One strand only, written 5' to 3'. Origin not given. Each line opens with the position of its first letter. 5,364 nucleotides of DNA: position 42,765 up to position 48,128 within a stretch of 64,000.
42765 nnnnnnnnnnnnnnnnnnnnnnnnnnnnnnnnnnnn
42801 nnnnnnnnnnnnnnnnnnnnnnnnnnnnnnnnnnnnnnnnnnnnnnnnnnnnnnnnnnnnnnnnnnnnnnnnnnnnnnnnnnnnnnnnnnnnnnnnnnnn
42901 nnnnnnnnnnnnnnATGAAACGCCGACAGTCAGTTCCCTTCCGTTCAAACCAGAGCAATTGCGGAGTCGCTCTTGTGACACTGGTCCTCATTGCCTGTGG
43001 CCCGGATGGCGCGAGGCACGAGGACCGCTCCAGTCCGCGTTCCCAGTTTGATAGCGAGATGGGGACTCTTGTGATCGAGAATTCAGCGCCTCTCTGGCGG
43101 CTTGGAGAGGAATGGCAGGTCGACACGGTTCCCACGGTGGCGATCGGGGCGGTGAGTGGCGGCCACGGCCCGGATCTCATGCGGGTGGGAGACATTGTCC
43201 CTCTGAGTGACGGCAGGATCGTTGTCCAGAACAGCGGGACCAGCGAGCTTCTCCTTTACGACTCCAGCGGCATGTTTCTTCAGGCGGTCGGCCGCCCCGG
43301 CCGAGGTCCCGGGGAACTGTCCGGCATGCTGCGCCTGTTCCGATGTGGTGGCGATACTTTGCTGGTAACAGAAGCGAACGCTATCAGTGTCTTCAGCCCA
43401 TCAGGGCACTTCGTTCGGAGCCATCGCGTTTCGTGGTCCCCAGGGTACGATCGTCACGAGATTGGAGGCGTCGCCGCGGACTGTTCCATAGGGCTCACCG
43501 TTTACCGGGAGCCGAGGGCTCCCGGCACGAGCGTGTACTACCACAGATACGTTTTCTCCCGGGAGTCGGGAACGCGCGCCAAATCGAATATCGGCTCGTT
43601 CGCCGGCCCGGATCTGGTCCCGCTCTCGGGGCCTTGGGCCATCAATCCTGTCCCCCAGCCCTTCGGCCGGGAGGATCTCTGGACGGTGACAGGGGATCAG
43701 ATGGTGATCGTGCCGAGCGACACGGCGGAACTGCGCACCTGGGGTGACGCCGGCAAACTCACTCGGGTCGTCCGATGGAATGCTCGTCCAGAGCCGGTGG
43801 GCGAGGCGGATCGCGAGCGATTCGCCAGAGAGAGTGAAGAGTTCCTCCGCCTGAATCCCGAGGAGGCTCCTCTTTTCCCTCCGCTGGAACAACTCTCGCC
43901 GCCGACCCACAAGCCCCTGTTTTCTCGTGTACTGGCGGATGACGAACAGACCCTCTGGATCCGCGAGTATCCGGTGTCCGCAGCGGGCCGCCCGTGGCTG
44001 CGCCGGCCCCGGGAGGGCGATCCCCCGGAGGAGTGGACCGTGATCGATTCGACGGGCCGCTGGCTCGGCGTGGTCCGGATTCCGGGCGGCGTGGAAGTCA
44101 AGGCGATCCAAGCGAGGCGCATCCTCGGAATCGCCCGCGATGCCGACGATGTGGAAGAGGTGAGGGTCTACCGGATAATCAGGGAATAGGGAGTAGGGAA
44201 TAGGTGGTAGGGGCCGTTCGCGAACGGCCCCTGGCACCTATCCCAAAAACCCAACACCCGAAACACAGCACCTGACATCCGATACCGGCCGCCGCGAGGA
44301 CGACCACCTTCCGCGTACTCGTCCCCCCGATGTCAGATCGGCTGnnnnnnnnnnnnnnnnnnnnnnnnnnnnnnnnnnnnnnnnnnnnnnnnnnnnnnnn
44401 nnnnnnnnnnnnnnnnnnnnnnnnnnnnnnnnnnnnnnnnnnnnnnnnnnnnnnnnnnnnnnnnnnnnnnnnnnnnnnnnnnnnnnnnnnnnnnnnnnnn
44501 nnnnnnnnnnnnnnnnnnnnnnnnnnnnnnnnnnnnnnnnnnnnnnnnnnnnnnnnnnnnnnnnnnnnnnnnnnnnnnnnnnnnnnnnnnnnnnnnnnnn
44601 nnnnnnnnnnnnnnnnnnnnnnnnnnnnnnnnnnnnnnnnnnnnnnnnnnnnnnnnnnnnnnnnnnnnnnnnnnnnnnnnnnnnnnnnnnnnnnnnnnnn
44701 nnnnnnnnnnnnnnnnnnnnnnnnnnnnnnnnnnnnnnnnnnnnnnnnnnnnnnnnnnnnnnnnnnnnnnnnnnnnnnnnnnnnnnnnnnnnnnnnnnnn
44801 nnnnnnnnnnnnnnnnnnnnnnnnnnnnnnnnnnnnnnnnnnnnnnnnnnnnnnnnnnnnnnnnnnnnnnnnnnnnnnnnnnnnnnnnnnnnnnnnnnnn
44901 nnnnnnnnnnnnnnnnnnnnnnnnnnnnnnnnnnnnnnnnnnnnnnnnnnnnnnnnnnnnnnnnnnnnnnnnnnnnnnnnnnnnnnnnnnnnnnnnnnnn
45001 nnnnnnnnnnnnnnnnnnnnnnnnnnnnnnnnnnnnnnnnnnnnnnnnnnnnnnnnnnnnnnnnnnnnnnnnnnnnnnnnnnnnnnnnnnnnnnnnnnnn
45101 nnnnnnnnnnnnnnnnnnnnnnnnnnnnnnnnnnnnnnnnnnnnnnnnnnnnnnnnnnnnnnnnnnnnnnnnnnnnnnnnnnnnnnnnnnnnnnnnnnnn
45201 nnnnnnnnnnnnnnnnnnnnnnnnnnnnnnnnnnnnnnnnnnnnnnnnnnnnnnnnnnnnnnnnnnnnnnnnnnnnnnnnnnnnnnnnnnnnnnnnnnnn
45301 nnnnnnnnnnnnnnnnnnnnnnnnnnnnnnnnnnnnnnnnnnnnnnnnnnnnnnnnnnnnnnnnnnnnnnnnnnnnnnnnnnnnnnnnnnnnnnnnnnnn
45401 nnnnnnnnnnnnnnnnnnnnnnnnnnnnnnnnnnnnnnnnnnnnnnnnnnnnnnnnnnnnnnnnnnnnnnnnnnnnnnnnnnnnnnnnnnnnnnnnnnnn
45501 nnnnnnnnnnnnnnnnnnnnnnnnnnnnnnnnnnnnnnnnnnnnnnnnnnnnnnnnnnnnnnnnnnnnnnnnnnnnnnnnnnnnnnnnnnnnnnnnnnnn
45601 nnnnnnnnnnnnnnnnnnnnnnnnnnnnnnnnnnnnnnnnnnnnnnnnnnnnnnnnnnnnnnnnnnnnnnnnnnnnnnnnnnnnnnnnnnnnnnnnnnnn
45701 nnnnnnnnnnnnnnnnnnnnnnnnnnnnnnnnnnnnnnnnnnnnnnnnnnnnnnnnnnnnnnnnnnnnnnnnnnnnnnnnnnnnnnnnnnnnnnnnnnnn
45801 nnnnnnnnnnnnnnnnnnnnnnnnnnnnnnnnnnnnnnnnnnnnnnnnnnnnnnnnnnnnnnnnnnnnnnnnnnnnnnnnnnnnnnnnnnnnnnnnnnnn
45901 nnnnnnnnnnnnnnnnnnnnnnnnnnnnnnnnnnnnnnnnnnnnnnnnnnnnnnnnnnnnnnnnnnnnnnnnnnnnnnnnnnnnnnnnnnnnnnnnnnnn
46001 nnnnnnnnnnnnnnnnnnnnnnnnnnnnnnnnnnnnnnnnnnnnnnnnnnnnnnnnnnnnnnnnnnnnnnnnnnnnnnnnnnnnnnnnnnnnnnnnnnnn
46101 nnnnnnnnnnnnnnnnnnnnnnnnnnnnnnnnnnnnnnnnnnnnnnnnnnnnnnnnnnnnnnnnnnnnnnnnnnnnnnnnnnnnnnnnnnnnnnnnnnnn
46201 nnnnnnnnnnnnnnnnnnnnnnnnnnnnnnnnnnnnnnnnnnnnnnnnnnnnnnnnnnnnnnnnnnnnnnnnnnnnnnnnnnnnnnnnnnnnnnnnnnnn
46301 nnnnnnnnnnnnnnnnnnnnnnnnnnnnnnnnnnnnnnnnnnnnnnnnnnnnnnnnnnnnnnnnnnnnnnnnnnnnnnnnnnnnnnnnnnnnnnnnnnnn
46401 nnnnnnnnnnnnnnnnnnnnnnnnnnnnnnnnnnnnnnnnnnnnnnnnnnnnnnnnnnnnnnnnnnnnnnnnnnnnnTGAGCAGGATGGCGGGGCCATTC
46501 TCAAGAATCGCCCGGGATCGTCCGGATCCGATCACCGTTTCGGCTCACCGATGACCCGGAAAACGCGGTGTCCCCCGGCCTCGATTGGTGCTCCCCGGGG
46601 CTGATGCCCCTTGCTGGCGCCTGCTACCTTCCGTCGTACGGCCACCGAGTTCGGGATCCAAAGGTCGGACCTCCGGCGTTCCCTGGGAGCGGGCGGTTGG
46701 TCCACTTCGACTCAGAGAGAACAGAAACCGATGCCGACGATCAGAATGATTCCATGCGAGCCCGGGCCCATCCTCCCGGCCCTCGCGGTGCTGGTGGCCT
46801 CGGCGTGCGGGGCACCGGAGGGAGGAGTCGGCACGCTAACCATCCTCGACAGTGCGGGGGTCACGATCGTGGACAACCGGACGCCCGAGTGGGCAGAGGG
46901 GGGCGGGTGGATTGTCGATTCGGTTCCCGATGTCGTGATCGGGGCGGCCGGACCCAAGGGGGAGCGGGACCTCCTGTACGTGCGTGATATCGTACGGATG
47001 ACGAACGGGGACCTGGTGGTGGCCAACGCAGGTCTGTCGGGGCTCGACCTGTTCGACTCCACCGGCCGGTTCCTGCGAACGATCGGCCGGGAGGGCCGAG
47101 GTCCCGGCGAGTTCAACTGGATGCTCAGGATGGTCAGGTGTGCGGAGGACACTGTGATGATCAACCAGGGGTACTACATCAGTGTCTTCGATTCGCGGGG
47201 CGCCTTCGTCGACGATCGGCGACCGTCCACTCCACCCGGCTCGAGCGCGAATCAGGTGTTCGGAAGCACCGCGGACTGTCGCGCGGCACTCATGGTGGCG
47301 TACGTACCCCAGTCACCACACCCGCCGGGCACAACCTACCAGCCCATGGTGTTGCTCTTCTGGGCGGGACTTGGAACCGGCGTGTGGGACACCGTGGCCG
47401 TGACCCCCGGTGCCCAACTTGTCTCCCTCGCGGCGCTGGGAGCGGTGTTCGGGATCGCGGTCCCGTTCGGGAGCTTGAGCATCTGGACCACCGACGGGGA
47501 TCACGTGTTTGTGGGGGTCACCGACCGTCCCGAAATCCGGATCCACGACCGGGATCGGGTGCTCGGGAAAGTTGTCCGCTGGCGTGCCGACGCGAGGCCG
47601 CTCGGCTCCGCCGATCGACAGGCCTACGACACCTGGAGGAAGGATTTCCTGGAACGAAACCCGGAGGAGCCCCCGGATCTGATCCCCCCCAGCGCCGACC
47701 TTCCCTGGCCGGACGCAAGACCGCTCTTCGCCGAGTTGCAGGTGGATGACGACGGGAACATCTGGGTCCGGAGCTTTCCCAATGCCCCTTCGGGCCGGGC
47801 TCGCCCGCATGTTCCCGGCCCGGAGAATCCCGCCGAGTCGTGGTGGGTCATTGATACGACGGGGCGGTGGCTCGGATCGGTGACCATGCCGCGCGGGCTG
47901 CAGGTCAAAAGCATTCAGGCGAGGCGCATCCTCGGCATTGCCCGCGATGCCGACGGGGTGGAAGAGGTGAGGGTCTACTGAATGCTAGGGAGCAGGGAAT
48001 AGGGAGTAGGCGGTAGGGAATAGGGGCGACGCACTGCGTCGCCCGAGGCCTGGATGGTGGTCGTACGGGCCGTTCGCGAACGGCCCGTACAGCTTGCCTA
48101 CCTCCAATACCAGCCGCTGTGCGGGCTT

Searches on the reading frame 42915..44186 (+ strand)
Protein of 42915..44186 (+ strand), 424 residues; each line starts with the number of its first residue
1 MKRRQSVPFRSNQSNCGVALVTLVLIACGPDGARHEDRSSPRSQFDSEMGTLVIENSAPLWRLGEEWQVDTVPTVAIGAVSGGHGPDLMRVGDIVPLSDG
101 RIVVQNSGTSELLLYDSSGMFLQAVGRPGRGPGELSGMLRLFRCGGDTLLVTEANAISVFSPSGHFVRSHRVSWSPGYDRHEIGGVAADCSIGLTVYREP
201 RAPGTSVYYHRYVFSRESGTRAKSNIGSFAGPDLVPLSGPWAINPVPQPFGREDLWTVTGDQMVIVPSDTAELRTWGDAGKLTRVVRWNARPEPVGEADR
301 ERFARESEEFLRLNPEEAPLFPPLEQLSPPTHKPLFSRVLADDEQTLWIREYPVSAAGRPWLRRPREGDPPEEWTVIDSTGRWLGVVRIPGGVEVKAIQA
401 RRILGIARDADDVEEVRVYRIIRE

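Call 42: search_protein_families(library=pfam, proteins=[window:42915-44186:+], max_evalue=0.001)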
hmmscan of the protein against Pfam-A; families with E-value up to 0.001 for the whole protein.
window:42915-44186:+ (424 aa): 1 family
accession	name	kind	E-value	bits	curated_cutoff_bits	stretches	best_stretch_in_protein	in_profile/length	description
PF17170.10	DUF5128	-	4.8e-05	23.1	22.9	1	96-136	50-90/321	6-bladed beta-propeller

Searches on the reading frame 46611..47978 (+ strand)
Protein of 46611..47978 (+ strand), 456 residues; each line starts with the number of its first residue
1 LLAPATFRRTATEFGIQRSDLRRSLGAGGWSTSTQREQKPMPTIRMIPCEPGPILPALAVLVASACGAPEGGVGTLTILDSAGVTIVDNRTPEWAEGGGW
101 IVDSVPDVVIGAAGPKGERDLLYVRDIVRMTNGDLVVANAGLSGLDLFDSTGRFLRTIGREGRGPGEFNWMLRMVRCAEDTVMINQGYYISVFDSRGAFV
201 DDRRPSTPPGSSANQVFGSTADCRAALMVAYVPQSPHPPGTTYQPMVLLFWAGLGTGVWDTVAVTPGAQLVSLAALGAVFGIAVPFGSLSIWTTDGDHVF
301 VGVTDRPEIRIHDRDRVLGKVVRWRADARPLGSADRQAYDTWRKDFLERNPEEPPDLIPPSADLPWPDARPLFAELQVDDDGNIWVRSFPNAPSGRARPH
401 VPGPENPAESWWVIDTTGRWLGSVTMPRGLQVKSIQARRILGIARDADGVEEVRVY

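Call 42: search_protein_families(library=pfam, proteins=[window:46611-47978:+], max_evalue=0.001)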
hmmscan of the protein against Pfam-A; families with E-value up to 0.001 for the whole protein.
window:46611-47978:+ (456 aa): 1 family
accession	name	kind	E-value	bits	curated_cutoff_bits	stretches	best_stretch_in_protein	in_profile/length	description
PF17170.10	DUF5128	-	0.00011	22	22.9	1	128-169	49-90/321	6-bladed beta-propeller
